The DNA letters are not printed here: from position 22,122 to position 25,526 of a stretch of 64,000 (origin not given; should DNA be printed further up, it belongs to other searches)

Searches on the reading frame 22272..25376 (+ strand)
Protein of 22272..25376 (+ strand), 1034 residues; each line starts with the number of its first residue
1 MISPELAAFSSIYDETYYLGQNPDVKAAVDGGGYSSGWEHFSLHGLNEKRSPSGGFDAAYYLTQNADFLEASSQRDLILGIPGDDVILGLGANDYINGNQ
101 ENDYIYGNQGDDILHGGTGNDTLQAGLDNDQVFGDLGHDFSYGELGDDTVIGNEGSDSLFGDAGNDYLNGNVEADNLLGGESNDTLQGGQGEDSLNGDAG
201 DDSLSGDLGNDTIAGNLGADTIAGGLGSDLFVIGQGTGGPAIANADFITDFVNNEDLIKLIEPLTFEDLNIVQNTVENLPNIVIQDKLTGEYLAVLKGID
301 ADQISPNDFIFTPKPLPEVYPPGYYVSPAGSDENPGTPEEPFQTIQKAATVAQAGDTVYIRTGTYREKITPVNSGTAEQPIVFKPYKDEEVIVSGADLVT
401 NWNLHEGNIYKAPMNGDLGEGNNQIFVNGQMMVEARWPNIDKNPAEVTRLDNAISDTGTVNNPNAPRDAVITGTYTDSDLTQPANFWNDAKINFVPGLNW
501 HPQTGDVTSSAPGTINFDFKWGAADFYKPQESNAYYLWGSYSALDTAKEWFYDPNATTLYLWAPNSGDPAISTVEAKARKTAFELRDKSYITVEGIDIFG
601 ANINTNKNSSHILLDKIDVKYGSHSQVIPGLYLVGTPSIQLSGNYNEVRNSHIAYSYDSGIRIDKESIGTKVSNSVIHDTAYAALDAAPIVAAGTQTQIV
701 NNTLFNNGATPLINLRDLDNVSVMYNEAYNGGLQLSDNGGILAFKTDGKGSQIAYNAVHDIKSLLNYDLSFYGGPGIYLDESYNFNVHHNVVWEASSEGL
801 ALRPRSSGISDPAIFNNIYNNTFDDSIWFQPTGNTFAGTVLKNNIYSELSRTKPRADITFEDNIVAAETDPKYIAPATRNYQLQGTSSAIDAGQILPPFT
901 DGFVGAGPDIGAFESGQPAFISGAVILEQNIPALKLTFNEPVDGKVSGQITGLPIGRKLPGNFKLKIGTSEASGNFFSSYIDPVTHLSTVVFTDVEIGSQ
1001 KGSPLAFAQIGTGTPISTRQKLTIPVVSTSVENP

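Call 3: search_protein_families(library=pfam, proteins=[window:22272-25376:+], max_evalue=0.01)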
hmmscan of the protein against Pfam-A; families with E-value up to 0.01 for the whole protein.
window:22272-25376:+ (1034 aa): 5 families
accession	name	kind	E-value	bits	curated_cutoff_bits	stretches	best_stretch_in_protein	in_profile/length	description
PF00353.25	HemolysinCabind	-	1.5e-28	98.7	23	6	106-140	1-35/36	RTX calcium-binding nonapeptide repeat (4 copies)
PF13229.12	Beta_helix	-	4.6e-09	36.5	25.9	2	639-821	3-156/158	Right handed beta helix region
PF22842.2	Pel9A-like_beta_helix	-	1.8e-08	34.2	25.2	1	323-372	10-59/370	Pel9A-like, right handed beta helix region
PF07602.17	DUF1565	-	5.3e-05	23.1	20.3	1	329-368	2-41/257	Protein of unknown function (DUF1565)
PF21231.2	GH141_M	-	0.0019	18.5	27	1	485-562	77-154/156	GH141 insertion domain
